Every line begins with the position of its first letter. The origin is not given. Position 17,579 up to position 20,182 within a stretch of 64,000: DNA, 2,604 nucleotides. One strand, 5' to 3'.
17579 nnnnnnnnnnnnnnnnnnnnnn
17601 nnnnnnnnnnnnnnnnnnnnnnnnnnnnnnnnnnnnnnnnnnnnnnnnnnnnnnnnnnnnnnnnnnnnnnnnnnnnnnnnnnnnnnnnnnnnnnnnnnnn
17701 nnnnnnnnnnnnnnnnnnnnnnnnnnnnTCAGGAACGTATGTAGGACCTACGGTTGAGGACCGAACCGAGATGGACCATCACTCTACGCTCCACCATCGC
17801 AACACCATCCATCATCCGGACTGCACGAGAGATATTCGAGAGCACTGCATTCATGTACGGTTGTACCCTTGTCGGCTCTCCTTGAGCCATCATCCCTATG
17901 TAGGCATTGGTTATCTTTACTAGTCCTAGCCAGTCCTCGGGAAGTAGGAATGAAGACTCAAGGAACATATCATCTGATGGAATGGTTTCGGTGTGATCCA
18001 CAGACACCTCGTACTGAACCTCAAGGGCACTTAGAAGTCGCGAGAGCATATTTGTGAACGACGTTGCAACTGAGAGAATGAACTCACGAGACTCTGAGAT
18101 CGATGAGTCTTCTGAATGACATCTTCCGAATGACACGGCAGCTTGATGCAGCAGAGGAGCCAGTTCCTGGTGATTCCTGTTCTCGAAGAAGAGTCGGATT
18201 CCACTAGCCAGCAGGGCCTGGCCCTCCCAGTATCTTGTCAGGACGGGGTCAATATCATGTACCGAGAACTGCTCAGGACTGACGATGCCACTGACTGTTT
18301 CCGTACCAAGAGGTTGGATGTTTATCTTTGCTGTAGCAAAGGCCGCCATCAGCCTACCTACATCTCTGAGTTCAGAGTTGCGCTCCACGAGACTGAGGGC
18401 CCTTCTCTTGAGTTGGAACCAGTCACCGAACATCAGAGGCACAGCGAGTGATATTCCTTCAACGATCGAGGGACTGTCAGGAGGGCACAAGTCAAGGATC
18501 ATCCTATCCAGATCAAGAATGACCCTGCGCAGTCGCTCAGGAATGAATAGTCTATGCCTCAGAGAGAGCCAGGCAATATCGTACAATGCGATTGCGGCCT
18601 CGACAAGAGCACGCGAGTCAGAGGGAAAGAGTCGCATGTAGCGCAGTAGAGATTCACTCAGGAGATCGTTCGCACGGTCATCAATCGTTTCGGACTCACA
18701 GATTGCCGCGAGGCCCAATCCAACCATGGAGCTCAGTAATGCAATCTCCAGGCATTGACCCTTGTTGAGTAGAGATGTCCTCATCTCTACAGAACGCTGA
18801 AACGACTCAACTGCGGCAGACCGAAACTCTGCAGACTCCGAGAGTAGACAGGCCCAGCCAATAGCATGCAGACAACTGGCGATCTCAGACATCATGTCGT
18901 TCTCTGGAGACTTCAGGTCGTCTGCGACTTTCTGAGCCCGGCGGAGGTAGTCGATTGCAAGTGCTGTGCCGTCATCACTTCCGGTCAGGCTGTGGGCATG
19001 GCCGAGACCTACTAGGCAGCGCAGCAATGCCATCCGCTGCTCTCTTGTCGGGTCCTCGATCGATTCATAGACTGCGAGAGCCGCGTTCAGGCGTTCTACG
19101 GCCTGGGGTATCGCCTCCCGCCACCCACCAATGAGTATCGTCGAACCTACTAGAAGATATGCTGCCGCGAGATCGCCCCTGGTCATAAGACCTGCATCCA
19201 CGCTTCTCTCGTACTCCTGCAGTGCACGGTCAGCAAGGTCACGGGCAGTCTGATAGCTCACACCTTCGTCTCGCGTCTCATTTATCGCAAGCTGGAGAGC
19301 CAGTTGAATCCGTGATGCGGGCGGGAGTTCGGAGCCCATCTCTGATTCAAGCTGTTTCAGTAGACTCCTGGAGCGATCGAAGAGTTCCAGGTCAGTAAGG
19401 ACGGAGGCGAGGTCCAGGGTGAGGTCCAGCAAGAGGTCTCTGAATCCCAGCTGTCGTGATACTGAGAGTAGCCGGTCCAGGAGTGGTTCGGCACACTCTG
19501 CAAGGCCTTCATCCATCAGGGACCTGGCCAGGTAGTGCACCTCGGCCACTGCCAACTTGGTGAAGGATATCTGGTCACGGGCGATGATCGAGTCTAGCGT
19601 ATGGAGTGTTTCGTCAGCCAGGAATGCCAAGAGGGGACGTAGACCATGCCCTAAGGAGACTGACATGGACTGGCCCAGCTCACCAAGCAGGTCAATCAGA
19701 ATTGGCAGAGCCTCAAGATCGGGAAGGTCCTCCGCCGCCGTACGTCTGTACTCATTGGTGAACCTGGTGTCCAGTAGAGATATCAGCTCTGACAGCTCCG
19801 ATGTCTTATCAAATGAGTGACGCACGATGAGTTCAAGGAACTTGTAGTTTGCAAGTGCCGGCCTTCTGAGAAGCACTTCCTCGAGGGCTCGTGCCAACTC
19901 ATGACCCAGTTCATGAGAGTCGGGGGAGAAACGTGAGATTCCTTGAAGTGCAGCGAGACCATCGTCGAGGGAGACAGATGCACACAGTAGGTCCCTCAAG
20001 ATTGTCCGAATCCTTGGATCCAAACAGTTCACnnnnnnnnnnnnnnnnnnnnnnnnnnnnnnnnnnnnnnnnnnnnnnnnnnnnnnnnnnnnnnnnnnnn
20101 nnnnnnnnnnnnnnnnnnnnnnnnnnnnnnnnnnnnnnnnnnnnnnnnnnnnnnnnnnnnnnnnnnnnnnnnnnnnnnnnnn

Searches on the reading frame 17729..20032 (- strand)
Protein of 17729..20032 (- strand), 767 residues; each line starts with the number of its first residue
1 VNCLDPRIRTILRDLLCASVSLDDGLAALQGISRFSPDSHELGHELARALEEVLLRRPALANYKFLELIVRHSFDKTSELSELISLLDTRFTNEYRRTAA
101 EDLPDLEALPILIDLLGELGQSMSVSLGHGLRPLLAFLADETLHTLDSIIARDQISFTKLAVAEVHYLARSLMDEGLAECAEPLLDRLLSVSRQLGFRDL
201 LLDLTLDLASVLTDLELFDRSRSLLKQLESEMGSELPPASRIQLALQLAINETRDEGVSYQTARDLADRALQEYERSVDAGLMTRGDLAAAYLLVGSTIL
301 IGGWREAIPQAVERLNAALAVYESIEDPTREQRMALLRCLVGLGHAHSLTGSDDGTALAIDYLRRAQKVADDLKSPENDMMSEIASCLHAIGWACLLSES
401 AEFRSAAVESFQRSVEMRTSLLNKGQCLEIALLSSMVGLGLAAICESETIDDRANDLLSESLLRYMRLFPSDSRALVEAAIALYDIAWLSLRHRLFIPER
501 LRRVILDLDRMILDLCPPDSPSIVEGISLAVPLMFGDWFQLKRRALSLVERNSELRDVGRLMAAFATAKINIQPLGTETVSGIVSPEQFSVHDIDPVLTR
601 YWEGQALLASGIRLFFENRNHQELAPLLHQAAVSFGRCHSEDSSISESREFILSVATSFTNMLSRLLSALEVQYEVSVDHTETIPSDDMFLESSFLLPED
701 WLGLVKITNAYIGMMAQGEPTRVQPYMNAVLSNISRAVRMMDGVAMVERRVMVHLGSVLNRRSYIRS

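Call 42: search_protein_families(library=pfam, proteins=[window:17729-20032:-], max_evalue=0.001)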
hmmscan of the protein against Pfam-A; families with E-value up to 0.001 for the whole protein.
window:17729-20032:- (767 aa): 1 family
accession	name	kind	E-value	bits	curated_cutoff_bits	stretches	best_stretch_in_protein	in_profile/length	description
PF13424.12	TPR_12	-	0.00075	20.1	30.1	0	166-227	6-70/77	Tetratricopeptide repeat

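Call 43: search_protein_families(library=padloc, proteins=[window:17729-20032:-], max_evalue=0.01)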
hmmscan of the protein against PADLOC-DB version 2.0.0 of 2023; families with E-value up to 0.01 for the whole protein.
window:17729-20032:- (767 aa): 0 families
